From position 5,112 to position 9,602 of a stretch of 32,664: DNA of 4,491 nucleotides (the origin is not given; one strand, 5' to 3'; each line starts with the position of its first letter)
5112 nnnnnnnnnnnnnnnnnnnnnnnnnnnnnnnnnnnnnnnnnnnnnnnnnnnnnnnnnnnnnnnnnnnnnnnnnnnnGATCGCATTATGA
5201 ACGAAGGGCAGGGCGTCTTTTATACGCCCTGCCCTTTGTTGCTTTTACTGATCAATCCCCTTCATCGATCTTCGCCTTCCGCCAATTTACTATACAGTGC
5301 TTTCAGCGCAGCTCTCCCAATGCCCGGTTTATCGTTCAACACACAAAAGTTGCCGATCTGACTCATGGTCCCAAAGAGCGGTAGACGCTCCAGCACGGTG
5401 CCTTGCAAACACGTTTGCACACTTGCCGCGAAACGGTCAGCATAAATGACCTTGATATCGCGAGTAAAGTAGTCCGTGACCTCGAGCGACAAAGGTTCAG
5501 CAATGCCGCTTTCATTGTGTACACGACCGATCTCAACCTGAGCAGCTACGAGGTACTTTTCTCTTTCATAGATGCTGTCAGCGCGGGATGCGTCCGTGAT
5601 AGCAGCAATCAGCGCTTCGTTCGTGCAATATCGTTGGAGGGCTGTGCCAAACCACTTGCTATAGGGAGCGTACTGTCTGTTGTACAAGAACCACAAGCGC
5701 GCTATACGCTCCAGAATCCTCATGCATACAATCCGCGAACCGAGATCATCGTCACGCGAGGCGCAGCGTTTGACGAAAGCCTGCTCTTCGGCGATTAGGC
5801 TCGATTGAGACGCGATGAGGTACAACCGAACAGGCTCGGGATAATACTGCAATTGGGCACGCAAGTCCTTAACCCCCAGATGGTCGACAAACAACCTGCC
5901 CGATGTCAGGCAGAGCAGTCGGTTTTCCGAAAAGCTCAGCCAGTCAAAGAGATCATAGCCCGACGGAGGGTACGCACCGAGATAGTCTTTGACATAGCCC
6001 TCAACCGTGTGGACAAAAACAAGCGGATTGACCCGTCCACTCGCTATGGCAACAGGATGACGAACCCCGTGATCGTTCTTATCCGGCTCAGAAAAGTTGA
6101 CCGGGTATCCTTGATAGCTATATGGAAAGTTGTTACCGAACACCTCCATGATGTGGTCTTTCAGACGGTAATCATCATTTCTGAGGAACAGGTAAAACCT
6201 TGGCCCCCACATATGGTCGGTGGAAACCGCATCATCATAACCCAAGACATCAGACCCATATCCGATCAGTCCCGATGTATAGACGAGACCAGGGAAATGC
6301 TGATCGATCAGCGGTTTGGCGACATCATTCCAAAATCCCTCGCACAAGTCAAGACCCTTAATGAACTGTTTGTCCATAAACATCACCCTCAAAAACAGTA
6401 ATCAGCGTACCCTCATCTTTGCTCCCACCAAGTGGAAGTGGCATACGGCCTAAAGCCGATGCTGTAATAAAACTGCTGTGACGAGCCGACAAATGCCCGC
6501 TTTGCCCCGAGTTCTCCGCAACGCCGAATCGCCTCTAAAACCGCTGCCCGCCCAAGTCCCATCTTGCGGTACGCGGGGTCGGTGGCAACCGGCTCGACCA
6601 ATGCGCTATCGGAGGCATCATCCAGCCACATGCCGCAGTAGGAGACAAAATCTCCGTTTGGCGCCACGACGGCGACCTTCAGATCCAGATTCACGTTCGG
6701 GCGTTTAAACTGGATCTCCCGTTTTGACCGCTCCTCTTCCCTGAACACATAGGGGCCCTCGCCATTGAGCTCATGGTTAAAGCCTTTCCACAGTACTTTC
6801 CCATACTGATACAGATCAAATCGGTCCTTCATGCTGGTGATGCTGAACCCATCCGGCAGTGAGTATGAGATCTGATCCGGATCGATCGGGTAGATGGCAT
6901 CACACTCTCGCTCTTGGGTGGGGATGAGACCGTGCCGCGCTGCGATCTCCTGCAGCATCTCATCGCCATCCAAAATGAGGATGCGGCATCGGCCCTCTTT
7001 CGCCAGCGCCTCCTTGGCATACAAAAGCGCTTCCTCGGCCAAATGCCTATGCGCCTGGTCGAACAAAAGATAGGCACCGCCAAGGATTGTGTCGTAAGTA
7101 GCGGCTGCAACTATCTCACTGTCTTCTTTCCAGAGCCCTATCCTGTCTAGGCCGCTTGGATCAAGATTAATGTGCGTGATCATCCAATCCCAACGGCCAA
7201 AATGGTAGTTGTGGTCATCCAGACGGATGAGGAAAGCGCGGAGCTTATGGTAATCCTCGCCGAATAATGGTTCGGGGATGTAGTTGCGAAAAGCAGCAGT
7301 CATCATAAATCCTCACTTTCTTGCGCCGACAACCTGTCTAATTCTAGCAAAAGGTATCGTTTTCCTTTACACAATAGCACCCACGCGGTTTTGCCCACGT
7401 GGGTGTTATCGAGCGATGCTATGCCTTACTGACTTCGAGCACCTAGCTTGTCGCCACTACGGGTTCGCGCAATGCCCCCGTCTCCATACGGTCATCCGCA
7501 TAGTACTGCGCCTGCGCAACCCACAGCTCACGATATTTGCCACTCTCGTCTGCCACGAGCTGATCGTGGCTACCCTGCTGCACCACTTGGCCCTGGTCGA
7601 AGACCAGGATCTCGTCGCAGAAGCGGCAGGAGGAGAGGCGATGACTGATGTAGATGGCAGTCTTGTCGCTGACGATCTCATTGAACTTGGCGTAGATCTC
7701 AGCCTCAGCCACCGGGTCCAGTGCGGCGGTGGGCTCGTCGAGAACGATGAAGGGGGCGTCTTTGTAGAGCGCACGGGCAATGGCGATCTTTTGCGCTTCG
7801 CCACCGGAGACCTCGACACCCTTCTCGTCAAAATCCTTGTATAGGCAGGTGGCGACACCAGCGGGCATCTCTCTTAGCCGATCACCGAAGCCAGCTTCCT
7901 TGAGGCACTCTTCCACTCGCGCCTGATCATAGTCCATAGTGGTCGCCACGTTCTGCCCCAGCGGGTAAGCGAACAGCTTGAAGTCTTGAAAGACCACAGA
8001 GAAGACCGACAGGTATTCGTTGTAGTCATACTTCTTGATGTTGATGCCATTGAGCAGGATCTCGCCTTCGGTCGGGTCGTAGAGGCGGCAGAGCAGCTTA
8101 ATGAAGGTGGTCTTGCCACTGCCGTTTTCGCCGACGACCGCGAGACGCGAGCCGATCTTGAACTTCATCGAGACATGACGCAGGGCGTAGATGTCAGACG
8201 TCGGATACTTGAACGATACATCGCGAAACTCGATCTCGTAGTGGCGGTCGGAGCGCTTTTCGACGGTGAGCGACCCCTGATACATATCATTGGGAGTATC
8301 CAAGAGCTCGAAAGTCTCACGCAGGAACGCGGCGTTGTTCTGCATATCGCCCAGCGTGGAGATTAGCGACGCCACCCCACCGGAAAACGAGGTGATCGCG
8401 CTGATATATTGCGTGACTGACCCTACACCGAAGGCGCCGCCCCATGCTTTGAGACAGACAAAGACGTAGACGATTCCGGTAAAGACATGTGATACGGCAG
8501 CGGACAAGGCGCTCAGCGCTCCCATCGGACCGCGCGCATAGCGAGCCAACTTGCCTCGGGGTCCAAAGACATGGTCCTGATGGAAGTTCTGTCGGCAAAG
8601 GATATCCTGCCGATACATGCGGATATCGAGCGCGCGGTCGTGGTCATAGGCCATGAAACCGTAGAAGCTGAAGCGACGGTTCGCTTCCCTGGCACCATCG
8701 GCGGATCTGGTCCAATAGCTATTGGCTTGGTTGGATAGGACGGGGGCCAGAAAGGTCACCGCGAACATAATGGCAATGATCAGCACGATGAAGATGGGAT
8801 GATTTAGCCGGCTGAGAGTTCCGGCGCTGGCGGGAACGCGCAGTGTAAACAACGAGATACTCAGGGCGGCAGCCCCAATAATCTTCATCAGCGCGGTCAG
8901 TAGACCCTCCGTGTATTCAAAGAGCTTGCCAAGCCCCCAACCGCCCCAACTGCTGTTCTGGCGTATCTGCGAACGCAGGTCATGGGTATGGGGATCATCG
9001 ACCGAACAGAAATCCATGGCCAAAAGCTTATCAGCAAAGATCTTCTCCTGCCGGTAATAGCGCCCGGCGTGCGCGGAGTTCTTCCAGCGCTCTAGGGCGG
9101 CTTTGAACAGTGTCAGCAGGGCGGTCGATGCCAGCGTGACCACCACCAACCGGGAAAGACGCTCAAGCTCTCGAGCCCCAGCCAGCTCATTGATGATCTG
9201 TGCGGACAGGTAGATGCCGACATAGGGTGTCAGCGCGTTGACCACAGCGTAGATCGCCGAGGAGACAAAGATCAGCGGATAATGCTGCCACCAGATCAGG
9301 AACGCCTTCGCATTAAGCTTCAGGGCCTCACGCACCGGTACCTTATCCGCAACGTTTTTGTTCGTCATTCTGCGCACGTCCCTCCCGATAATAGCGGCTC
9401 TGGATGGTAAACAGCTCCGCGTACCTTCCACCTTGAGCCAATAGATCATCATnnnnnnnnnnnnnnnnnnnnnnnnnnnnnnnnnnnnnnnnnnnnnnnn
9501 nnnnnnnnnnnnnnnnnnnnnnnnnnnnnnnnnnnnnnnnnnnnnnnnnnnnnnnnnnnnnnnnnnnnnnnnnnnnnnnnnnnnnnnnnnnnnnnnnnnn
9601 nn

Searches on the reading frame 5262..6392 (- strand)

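Call 8: search_protein_families(library=pfam, proteins=[window:5262-6392:-], max_evalue=0.001)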
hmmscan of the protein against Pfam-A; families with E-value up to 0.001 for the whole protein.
window:5262-6392:- (376 aa): 1 family
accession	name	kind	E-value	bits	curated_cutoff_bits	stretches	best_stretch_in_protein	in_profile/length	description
PF13228.11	DUF4037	-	1.6e-28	99.8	22.1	1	151-248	1-101/101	Domain of unknown function (DUF4037)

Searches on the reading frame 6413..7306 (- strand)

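Call 8: search_protein_families(library=pfam, proteins=[window:6413-7306:-], max_evalue=0.001)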
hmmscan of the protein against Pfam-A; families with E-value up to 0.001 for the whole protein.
window:6413-7306:- (297 aa): 2 families
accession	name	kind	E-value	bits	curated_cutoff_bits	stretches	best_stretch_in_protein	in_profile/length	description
PF00583.31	Acetyltransf_1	-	4.3e-10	40.3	20.7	1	204-285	28-116/116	Acetyltransferase (GNAT) family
PF13508.13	Acetyltransf_7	-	4.1e-07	30.7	27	1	212-286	6-83/84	Acetyltransferase (GNAT) domain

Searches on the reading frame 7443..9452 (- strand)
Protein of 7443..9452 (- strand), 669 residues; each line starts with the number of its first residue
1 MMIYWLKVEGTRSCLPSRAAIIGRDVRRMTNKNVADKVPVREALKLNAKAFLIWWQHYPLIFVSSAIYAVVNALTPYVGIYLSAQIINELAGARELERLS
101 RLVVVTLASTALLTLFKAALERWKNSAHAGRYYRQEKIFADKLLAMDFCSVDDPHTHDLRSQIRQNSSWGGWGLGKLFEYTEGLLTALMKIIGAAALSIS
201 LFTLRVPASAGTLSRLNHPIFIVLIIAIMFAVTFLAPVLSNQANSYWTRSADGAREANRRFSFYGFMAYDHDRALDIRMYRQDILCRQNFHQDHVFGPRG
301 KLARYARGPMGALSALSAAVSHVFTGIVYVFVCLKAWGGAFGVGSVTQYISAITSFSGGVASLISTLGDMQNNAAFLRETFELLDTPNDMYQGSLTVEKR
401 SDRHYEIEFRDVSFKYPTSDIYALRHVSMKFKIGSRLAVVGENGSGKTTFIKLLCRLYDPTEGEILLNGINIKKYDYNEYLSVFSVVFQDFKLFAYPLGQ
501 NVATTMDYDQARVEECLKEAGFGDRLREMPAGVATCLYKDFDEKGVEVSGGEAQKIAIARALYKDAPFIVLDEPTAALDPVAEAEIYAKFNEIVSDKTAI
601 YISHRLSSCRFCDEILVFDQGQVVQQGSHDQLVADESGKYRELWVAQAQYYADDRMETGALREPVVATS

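Call 8: search_protein_families(library=pfam, proteins=[window:7443-9452:-], max_evalue=0.001)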
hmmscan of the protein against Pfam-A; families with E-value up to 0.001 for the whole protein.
window:7443-9452:- (669 aa): 3 families
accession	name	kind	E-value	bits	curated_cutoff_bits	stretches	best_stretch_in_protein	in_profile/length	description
PF00005.33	ABC_tran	-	5.1e-29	102.1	25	1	424-576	1-137/137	ABC transporter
PF02463.25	SMC_N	-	9.9e-07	28.8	40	0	462-615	108-208/220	RecF/RecN/SMC N terminal domain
PF13304.12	AAA_21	-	4.7e-06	27.3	27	0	438-454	3-19/304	AAA domain, putative AbiEii toxin, Type IV TA system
